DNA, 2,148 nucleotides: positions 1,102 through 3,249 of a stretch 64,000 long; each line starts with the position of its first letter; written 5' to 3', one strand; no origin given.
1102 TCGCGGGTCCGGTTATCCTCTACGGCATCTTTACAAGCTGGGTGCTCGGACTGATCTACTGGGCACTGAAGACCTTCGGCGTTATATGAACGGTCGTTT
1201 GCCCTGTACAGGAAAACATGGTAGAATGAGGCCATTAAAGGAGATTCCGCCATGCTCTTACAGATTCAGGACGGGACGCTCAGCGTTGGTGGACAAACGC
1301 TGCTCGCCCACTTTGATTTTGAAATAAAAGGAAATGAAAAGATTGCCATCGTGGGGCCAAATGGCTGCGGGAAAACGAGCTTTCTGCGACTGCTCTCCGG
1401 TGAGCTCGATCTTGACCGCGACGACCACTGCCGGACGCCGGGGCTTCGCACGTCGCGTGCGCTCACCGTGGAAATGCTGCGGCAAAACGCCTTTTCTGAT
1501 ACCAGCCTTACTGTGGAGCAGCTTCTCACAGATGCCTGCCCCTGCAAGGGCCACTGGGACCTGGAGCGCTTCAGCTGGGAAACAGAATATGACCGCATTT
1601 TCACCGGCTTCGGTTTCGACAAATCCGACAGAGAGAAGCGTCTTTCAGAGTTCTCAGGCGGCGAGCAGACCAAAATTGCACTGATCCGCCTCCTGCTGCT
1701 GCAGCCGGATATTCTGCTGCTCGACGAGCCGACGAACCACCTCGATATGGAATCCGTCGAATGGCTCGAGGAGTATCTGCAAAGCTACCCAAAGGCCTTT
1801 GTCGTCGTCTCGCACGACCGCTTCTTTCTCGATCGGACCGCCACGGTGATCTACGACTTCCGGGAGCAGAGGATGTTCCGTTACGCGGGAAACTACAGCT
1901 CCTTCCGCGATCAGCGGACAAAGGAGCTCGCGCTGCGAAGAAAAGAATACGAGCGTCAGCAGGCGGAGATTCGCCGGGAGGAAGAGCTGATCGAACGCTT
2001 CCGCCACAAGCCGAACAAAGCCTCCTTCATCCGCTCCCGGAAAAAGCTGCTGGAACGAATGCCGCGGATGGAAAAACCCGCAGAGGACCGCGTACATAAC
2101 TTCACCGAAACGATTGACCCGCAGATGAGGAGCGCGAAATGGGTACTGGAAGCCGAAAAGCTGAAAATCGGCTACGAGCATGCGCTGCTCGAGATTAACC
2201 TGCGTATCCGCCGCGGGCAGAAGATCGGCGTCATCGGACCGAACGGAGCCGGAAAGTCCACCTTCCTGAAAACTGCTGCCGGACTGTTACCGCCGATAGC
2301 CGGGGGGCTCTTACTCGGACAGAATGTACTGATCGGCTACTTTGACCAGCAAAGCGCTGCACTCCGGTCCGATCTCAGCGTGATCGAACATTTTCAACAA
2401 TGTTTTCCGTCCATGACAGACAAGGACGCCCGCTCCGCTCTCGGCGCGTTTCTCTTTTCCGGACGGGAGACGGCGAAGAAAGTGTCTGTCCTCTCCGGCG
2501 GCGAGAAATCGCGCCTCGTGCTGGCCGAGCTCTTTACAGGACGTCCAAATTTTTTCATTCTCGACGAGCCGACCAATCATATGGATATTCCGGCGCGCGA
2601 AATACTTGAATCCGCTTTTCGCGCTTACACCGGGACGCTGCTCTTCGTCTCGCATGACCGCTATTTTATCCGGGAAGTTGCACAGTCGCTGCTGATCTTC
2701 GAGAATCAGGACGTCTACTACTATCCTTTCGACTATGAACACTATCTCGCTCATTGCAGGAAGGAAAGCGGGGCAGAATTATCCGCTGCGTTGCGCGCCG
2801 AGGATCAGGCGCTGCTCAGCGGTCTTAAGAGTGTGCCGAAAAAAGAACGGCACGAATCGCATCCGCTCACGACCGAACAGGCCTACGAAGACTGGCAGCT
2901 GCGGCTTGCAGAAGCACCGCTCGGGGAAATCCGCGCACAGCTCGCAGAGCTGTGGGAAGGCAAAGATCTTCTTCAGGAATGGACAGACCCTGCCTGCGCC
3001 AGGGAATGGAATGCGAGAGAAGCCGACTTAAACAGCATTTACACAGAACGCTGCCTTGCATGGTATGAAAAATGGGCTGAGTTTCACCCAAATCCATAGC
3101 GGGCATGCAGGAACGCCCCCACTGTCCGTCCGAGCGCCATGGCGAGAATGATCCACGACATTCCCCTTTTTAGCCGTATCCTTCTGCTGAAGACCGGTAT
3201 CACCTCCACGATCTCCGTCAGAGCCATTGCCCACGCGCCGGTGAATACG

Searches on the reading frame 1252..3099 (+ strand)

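Call 67: search_protein_families(library=pfam, proteins=[window:1252-3099:+], max_evalue=0.00001)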
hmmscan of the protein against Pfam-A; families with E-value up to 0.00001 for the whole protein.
window:1252-3099:+ (615 aa): 8 families
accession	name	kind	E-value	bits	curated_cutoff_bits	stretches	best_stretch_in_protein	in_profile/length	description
PF00005.33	ABC_tran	-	5.3e-47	160.3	25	2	314-442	3-137/137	ABC transporter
PF12848.13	ABC_tran_Xtn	-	4e-20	72.1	25.9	1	202-280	2-81/85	ABC transporter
PF13304.12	AAA_21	-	2.5e-14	54.5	27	0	117-170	221-277/304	AAA domain, putative AbiEii toxin, Type IV TA system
PF02463.25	SMC_N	-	3.4e-12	46.7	40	0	31-45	27-41/220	RecF/RecN/SMC N terminal domain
PF13476.12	AAA_23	-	1.5e-06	29.4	27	0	20-47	14-38/201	AAA domain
PF13479.12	AAA_24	-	2e-06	28.3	27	0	29-58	3-32/195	AAA domain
PF13555.12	AAA_29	-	4.4e-06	26.8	27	0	319-346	19-46/61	P-loop containing region of AAA domain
PF13401.12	AAA_22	-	7.3e-06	26.8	27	0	31-79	8-45/130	AAA domain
